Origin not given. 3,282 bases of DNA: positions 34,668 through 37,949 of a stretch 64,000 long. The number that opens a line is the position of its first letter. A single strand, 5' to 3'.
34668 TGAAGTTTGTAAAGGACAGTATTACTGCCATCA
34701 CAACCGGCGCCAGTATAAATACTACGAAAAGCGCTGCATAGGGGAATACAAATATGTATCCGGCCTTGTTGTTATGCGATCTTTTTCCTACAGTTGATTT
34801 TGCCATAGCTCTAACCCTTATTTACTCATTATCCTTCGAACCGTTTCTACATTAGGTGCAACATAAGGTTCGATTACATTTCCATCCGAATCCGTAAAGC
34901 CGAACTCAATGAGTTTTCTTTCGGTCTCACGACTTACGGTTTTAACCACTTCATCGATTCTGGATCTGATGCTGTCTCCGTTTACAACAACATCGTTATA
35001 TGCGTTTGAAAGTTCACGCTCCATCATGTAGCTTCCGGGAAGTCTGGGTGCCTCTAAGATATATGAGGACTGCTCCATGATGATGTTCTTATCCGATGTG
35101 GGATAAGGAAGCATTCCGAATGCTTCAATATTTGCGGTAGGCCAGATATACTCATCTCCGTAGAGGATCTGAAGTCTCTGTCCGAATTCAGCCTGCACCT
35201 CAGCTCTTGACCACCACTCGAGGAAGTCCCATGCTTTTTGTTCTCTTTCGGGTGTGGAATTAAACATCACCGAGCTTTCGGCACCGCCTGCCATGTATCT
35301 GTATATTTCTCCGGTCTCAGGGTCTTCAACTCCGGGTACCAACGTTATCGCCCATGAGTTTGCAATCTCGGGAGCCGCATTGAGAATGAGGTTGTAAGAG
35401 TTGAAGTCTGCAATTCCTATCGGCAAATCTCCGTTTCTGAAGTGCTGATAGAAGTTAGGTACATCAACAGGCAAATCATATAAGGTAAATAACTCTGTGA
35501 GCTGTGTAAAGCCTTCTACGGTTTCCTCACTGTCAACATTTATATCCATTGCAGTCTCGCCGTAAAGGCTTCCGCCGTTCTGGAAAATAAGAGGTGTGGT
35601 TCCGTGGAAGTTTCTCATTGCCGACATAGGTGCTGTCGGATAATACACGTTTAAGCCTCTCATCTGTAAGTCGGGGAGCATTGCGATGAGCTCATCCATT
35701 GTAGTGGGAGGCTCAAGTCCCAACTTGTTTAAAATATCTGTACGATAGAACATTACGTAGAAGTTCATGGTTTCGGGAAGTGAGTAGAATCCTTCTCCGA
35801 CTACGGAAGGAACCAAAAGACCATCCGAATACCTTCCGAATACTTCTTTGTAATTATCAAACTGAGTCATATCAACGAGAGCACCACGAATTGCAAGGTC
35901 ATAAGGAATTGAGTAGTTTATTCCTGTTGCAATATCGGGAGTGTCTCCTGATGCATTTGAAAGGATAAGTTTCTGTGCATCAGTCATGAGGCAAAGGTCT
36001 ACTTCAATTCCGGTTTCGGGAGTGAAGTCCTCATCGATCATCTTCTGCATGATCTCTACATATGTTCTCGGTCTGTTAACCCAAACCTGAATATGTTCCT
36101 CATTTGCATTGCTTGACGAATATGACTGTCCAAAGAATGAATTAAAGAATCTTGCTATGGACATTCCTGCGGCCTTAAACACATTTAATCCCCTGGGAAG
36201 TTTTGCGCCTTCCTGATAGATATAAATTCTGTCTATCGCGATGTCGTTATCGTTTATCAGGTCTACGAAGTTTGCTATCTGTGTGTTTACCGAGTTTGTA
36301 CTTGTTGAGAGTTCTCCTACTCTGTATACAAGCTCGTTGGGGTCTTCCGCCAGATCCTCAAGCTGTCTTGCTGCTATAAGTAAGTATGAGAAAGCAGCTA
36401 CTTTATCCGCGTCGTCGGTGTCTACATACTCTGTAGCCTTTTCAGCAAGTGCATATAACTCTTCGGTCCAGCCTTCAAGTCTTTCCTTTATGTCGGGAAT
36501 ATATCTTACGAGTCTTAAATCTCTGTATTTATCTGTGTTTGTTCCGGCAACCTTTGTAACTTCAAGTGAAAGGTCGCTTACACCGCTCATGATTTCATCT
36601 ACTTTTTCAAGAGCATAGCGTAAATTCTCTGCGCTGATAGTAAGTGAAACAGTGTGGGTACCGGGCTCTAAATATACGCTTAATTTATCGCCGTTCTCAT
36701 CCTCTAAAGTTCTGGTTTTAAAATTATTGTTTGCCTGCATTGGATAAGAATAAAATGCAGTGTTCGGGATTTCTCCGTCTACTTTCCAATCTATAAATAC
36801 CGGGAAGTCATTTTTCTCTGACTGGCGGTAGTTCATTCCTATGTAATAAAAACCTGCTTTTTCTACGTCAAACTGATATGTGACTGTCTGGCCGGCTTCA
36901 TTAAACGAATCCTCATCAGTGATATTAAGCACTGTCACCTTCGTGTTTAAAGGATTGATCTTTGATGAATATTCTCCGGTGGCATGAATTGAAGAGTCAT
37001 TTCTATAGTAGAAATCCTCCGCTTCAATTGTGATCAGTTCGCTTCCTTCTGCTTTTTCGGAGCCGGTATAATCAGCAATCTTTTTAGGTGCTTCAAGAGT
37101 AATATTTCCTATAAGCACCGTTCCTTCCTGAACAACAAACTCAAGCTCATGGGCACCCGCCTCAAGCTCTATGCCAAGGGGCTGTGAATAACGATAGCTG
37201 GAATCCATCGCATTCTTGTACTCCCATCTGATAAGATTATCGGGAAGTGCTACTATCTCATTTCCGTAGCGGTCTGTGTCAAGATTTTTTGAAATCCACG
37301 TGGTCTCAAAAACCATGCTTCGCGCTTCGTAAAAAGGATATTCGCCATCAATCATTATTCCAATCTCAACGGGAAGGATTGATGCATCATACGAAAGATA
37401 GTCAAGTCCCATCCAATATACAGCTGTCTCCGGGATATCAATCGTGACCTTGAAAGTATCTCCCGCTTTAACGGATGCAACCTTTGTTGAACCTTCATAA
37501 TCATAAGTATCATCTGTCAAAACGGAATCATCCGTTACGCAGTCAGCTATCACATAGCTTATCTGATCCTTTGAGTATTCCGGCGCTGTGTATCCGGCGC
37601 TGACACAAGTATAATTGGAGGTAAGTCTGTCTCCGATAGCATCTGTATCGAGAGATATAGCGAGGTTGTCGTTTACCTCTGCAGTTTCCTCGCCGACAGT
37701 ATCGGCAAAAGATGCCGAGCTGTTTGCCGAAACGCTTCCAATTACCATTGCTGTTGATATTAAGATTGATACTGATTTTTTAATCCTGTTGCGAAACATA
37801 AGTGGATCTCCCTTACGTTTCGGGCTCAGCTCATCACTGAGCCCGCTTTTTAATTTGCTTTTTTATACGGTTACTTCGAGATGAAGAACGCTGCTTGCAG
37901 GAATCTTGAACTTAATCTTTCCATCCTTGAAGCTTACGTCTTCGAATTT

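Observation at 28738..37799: Conserved-looking five-gene surface module of unknown mechanism: CBM-SBP giant + two permeases + NHL-TPR-Yip1 membrane protein + 735-aa anchored protein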

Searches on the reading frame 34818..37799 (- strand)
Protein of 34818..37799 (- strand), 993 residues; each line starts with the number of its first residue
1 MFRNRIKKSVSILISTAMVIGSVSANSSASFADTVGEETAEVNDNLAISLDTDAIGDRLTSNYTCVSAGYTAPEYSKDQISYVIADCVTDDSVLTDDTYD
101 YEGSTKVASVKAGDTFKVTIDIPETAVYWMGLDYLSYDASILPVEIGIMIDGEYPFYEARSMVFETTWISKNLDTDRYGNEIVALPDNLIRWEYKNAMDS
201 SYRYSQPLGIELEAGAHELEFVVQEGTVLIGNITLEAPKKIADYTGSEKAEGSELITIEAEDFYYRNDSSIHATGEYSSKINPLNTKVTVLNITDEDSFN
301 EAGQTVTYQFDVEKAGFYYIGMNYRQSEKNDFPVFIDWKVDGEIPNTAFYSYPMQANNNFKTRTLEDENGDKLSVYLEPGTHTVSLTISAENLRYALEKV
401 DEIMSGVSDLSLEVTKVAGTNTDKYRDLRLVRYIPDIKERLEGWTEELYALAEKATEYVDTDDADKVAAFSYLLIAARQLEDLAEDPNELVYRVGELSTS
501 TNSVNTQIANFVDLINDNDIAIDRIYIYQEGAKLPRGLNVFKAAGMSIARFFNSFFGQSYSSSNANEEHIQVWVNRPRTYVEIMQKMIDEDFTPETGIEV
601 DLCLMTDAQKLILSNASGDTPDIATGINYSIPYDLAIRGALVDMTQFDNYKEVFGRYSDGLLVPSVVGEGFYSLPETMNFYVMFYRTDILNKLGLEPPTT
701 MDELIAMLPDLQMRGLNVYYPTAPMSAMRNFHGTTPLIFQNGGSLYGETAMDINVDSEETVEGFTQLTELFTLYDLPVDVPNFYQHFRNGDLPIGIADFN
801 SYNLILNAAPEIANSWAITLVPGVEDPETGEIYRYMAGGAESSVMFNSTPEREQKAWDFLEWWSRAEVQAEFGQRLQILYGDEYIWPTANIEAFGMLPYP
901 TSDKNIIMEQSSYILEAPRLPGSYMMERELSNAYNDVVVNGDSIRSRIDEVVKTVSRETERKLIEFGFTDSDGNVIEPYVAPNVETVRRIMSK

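Call 4: search_protein_families(library=pfam, proteins=[window:34818-37799:-], max_evalue=0.01)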
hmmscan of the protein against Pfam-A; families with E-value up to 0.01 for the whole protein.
window:34818-37799:- (993 aa): 3 families
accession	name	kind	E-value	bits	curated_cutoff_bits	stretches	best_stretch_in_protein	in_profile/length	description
PF13416.11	SBP_bac_8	-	6.2e-22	79.1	27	1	590-874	4-254/279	Bacterial extracellular solute-binding protein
PF01547.30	SBP_bac_1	-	3.2e-18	67.2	26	1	583-870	9-307/307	Bacterial extracellular solute-binding protein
PF17829.7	GH115_C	-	0.0052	17.1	24.1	0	251-390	4-148/172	Glycosyl hydrolase family 115 C-terminal domain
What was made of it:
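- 34818..37799 (-): Giant solute-binding protein (993 aa): SPase-I-type signal with no lipobox Cys, two CBM6/35-like beta-sandwiches, a helical/coiled-coil segment, and a family-1 sugar SBP domain at residues ~583-874. Pfam SBP_bac_8/1 (call 4).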

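Call 6: search_protein_families(library=ncbifam, proteins=[window:34818-37799:-], max_evalue=0.01)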
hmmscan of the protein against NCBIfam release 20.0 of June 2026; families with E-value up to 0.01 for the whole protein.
window:34818-37799:- (993 aa): 0 families

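Call 9: search_solved_structures(query=window:34818-37799:-, max_evalue=1)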
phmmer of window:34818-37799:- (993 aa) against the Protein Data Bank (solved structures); distinct sequences matched with E-value up to 1: 36.
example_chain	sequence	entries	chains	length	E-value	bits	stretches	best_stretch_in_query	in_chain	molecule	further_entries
5ysb_A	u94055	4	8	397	1.4e-11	46.7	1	586-871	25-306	Lin1841 protein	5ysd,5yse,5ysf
5f7v_A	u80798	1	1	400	1.4e-07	33.4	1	591-772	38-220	Lmo0181 protein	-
6pql_A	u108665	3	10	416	3.4e-07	32.1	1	575-718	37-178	ABC transporter sugar-binding protein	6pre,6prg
2hfb_A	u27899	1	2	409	4.1e-07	31.9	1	578-718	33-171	Sugar ABC transporter, sugar-binding protein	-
6dtu_A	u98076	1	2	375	4.4e-07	31.8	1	571-756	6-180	maltose-binding protein MalE1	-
2gha_A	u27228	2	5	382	4.6e-07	31.7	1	571-756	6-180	maltose ABC transporter, periplasmic maltose-binding protein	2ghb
2hq0_A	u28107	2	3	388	4.8e-07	31.6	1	585-718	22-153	Sugar ABC transporter, sugar-binding protein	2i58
2heu_A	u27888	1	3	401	4.8e-07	31.6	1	584-718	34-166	Sugar ABC transporter, sugar-binding protein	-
9xf5_A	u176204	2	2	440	6.6e-06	27.9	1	610-870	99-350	ABC transporter substrate-binding protein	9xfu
7c14_A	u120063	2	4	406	0.00024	22.7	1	669-875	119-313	Sugar ABC transporter, periplasmic sugar-binding protein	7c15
7c1b_A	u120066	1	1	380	0.00068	21.2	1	669-875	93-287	Sugar ABC transporter, periplasmic sugar-binding protein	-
7c0y_A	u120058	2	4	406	0.00068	21.2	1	669-875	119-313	Sugar ABC transporter, periplasmic sugar-binding protein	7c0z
7c0o_A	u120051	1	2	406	0.00069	21.2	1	669-875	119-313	Sugar ABC transporter, periplasmic sugar-binding protein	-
7c0f_A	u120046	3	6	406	0.00069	21.2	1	669-875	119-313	Sugar ABC transporter, periplasmic sugar-binding protein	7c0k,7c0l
7c0t_A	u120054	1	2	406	0.00069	21.2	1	669-875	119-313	Sugar ABC transporter, periplasmic sugar-binding protein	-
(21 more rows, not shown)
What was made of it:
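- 34818..37799 (-): Sugar SBPs are the PDB sequence matches (call 9).
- On Type I (CUT1) ABC carbohydrate importer: The closest solved relatives are sugar SBPs (call 9).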

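Call 32: find_homologous_proteins(query=window:34818-37799:-, max_evalue=0.00001)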
Query window:34818-37799:- (993 aa): 1518 proteins with E <= 0.00001 among 8000 candidates; the best 120 are listed.
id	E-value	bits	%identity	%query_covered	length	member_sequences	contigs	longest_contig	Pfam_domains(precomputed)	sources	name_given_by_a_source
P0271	0.0e+0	2240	100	100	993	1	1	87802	PF13416.12,PF01547.31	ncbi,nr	ncbi:MAG: extracellular solute-binding protein [Lachnospiraceae bacterium]|nr:extracellular solute-b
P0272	0.0e+0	1876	83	100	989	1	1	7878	PF13416.12,PF01547.31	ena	-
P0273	0.0e+0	1871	83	100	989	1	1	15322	PF13416.12,PF01547.31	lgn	-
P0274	0.0e+0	1871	83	100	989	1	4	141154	PF13416.12,PF01547.31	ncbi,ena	-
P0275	0.0e+0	1871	83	100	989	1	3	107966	PF13416.12,PF01547.31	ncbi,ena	-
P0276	0.0e+0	1871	83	100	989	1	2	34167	PF13416.12,PF01547.31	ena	-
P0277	0.0e+0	1870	83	100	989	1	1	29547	PF13416.12,PF01547.31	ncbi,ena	-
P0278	0.0e+0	1870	83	100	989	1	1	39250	PF13416.12,PF01547.31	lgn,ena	-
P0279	0.0e+0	1869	83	100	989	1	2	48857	PF13416.12,PF01547.31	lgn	-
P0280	0.0e+0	1869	83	100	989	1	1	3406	PF13416.12,PF01547.31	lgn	-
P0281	0.0e+0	1868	83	100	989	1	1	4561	PF13416.12,PF01547.31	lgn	-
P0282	0.0e+0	1866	83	100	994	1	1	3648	PF13416.12,PF01547.31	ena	-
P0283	0.0e+0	1864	82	100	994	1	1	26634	PF13416.12,PF01547.31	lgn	-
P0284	0.0e+0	1863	82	100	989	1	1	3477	PF13416.12,PF01547.31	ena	-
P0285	0.0e+0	1862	82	100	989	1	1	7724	PF13416.12,PF01547.31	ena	-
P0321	0.0e+0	1614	72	100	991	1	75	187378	PF13416.12,PF01547.31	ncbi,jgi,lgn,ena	jgi:ABC transporter, substrate-binding protein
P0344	0.0e+0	1612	72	100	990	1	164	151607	PF13416.12,PF01547.31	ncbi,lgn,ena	-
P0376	0.0e+0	1611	72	100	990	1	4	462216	PF13416.12,PF01547.31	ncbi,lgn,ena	-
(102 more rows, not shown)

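Call 69: list_cluster_members(proteins=[P0344, P0321, P0376, P0113, P0099, P0080, P0530])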
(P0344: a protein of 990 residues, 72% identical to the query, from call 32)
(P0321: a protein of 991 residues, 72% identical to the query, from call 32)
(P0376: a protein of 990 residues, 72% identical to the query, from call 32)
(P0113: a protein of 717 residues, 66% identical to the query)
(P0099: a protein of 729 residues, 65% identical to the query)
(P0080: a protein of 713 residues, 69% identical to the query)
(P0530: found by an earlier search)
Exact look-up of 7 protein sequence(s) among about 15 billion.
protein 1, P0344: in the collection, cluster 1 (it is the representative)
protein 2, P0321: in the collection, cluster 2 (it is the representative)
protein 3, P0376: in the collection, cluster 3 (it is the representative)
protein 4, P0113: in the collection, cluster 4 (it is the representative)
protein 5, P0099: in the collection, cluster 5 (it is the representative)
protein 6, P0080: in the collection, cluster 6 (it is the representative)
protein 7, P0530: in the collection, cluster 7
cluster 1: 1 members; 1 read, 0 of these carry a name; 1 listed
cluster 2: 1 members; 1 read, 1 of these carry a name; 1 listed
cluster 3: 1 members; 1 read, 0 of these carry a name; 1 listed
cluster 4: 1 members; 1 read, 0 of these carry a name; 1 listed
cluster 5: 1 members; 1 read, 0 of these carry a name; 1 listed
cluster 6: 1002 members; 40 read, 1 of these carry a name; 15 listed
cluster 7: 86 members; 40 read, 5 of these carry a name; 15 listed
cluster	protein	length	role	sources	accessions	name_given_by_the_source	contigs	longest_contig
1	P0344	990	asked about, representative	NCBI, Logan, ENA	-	-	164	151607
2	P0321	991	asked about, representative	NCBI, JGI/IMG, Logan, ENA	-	ABC transporter, substrate-binding protein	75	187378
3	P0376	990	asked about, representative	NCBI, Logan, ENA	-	-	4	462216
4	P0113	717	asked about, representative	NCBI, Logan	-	-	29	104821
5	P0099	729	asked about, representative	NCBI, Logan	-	-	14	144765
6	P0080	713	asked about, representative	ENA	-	-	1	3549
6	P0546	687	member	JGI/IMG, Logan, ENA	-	NHL repeat protein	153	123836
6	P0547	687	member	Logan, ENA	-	-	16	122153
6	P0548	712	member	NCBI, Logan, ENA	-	-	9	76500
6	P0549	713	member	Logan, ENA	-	-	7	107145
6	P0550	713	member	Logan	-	-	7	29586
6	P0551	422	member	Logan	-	-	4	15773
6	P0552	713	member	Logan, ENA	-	-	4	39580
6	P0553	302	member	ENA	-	-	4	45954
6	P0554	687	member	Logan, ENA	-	-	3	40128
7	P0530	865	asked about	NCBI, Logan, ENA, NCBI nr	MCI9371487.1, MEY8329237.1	MAG: hypothetical protein HFH65_14445 [Lachnospiraceae bacterium] | hypothetical protein [Lachnospiraceae bacterium]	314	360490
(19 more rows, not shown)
